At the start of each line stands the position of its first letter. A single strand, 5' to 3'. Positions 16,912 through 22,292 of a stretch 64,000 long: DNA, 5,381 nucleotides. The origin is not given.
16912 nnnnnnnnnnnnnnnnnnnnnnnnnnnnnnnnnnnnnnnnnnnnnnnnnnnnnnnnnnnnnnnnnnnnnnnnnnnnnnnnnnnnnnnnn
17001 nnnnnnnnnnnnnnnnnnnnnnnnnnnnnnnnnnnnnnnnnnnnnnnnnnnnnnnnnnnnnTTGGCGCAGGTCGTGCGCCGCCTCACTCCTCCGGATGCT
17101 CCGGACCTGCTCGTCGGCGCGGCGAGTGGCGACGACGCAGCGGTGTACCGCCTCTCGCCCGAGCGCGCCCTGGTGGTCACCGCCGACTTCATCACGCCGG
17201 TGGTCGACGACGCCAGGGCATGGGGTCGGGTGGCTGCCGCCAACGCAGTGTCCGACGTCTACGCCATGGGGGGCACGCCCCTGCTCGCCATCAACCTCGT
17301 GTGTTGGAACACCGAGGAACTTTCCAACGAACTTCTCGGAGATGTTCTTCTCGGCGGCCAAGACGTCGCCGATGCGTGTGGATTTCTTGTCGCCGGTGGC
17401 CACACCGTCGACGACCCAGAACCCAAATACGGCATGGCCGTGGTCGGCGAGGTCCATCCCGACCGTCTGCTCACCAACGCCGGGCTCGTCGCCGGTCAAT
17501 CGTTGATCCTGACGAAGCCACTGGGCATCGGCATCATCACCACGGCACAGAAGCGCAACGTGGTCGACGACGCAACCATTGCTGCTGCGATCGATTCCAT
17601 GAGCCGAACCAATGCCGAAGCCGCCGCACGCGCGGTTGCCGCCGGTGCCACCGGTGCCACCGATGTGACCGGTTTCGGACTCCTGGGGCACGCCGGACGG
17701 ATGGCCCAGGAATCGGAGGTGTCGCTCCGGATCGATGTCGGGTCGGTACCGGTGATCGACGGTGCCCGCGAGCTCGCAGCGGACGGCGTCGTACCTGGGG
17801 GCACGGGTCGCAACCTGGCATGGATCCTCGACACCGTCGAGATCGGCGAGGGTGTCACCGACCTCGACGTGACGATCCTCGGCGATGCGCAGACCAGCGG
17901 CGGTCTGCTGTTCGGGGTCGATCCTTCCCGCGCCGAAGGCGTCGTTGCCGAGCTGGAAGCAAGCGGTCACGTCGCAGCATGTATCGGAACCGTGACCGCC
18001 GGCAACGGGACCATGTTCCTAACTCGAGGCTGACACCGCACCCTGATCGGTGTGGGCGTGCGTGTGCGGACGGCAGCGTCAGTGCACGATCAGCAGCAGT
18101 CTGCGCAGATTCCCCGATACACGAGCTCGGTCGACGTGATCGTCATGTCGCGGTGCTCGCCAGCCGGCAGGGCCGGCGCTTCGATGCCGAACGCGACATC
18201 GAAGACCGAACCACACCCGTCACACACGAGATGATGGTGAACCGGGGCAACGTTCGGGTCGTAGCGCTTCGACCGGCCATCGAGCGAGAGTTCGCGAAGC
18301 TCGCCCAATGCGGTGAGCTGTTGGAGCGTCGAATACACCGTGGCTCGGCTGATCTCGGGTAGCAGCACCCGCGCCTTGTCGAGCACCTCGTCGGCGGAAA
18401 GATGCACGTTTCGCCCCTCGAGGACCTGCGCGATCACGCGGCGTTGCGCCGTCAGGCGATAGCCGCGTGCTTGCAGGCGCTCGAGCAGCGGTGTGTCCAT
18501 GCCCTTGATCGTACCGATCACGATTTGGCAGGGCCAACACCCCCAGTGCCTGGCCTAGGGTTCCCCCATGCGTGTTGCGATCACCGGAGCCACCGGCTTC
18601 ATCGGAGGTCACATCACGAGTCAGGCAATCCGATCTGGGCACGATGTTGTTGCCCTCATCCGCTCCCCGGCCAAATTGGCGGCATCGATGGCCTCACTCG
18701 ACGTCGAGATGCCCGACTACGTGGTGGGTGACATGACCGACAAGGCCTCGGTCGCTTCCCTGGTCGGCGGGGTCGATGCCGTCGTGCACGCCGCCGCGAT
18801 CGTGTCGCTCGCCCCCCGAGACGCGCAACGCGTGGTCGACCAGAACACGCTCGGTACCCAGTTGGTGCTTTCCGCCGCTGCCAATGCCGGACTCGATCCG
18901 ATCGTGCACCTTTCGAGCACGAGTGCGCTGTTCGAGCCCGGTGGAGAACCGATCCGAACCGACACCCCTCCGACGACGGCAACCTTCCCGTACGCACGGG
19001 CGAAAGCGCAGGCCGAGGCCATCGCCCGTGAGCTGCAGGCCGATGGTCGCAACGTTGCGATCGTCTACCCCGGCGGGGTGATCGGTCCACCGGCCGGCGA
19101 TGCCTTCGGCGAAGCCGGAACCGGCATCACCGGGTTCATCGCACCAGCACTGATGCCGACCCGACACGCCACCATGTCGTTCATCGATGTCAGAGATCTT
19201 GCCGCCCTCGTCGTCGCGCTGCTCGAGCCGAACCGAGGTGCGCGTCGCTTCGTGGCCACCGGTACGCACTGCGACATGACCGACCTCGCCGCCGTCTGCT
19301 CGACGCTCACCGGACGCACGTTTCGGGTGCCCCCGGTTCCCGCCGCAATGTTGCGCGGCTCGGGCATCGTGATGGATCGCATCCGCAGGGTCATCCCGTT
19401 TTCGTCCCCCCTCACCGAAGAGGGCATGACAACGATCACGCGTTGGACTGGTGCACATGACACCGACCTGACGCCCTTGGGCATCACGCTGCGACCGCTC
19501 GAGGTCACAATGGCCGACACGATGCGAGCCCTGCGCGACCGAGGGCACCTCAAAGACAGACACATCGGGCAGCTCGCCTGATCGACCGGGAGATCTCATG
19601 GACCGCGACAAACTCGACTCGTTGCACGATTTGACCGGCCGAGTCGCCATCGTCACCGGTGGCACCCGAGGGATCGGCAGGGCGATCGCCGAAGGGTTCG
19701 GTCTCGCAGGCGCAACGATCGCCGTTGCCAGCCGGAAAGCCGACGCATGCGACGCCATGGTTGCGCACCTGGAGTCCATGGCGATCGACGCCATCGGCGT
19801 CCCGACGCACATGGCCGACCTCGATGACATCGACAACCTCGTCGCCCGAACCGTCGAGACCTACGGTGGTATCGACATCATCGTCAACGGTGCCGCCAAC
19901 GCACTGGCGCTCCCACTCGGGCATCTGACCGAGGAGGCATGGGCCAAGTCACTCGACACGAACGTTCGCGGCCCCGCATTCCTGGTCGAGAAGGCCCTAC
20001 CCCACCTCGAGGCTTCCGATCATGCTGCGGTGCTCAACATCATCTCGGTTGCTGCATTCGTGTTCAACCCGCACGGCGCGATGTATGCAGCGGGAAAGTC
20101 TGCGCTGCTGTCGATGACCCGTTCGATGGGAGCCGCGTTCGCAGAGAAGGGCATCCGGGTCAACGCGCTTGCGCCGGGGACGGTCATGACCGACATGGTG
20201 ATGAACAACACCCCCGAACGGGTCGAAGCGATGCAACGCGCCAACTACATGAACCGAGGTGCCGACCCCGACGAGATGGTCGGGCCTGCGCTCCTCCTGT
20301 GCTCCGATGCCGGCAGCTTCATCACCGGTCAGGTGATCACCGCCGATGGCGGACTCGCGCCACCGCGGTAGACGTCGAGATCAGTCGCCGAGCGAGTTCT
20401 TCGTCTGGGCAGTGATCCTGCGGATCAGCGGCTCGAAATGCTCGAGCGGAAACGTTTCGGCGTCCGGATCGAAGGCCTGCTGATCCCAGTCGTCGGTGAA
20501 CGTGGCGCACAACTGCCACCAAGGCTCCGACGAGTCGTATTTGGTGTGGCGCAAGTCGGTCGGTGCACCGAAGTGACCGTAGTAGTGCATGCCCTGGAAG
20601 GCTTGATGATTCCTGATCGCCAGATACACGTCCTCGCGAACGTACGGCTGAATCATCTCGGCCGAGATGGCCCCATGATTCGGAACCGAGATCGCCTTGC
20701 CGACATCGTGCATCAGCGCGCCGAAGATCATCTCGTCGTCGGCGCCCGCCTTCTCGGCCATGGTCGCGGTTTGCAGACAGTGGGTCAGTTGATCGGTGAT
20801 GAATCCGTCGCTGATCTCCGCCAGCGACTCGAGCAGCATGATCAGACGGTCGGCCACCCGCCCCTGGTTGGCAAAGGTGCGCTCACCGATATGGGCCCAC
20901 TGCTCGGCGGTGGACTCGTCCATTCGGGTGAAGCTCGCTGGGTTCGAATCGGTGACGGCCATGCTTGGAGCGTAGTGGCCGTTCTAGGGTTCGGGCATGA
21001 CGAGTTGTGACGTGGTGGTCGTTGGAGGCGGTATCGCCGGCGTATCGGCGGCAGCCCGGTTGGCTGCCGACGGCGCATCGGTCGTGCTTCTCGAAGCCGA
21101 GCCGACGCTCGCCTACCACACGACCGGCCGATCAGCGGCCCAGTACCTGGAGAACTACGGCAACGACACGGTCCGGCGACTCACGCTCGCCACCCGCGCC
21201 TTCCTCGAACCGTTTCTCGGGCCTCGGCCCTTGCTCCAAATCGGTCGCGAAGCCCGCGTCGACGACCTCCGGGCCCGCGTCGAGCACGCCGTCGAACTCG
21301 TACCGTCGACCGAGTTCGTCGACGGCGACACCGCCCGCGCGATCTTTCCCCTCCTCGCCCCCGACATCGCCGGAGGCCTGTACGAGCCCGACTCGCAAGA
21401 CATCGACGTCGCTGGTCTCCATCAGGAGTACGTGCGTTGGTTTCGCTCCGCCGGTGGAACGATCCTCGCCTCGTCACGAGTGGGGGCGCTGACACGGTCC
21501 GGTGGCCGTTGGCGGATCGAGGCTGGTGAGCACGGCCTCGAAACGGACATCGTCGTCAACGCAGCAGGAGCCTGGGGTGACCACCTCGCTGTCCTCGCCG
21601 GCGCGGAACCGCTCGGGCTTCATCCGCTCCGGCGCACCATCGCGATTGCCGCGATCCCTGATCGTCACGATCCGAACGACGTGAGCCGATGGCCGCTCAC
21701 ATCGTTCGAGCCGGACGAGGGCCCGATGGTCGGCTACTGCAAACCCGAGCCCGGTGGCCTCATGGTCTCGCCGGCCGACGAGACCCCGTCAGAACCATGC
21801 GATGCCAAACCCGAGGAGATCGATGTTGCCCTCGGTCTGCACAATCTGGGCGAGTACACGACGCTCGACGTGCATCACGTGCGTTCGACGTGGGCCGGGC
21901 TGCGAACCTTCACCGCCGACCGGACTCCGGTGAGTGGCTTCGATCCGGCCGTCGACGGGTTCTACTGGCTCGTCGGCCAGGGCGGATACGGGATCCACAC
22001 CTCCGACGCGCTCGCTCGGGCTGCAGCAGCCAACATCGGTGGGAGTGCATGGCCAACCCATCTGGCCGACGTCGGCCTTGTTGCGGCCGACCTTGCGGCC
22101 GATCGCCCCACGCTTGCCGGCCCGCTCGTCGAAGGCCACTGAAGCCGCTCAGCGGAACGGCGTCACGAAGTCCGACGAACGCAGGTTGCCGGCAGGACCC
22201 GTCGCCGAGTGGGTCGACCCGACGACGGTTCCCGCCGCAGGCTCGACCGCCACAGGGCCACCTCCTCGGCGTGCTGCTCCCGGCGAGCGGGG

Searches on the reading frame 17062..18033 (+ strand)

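Call 22: search_protein_families(library=pfam, proteins=[window:17062-18033:+], max_evalue=0.001)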
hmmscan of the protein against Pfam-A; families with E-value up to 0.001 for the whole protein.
window:17062-18033:+ (323 aa): 2 families
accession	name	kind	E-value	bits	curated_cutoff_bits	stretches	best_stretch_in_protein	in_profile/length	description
PF00586.29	AIRS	-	5e-24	85.3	24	1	23-131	1-112/112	AIR synthase related protein, N-terminal domain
PF02769.27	AIRS_C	-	6.7e-19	69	23.1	1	144-316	2-150/156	AIR synthase related protein, C-terminal domain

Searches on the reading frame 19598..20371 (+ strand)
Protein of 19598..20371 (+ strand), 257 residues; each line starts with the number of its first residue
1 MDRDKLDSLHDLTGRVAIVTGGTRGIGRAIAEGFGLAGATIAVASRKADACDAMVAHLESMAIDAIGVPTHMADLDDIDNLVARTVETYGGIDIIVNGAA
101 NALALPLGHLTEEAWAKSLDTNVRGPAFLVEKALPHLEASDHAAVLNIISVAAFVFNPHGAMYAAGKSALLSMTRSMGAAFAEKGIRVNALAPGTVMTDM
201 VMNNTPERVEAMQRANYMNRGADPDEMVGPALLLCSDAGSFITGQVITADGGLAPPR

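Call 22: search_protein_families(library=pfam, proteins=[window:19598-20371:+], max_evalue=0.001)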
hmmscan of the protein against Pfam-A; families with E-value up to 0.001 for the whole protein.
window:19598-20371:+ (257 aa): 4 families
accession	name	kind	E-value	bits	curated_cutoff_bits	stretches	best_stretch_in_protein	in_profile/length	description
PF13561.12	adh_short_C2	-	1.4e-48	166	27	1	24-253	6-235/236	Enoyl-(Acyl carrier protein) reductase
PF00106.31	adh_short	-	1.7e-46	158.6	26.6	1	15-206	1-192/195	short chain dehydrogenase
PF08659.16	KR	-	3.3e-10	40.6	22.6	1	18-175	4-161/180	KR domain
PF23441.1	SDR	-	1.9e-07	31.2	27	1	15-203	8-201/258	SDR-like rossmann domain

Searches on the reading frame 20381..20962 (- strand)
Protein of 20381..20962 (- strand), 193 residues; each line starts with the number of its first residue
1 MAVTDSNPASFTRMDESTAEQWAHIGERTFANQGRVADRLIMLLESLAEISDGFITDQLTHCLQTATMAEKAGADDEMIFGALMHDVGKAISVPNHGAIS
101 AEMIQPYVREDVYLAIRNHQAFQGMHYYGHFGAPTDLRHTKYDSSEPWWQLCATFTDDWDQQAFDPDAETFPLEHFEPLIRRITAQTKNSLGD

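Call 22: search_protein_families(library=pfam, proteins=[window:20381-20962:-], max_evalue=0.001)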
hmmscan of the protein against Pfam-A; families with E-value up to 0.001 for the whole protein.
window:20381-20962:- (193 aa): 1 family
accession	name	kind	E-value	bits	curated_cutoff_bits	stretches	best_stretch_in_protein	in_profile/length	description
PF01966.28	HD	-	5e-07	30.5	22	1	60-121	3-87/116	HD domain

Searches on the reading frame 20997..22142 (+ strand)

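Call 22: search_protein_families(library=pfam, proteins=[window:20997-22142:+], max_evalue=0.001)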
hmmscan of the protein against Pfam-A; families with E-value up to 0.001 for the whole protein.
window:20997-22142:+ (381 aa): 11 families
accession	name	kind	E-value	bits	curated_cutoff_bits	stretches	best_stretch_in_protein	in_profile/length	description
PF01266.30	DAO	-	2.5e-49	169.1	27.9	1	5-345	1-352/353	FAD dependent oxidoreductase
PF13450.12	NAD_binding_8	-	3.6e-08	34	21.9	1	8-59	1-52/68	NAD(P)-binding Rossmann-like domain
PF00890.30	FAD_binding_2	-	3.9e-08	33.3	20.4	1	5-43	1-39/414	FAD binding domain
PF07992.20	Pyr_redox_2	-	1.4e-07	31.7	26.1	1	5-46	2-43/291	Pyridine nucleotide-disulphide oxidoreductase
PF12831.13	FAD_oxidored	-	7.8e-07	29.2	27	1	5-57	1-53/416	FAD dependent oxidoreductase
PF01134.28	GIDA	-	2.7e-05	23.9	22.1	1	5-37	1-29/391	Glucose inhibited division protein A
PF05834.18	Lycopene_cycl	-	3.9e-05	23.4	23.4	1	5-40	1-38/380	Lycopene cyclase protein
PF01494.25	FAD_binding_3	-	5.2e-05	23.1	22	1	4-42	2-40/349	FAD binding domain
PF00070.33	Pyr_redox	-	0.0002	22.2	22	1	6-54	2-49/82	Pyridine nucleotide-disulphide oxidoreductase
PF03486.20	HI0933_like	-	0.00034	20.6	50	1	5-38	2-35/244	HI0933-like protein Rossmann domain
PF01262.27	AlaDh_PNT_C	-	0.00059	19.8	23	1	3-40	28-65/214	Alanine dehydrogenase/PNT, C-terminal domain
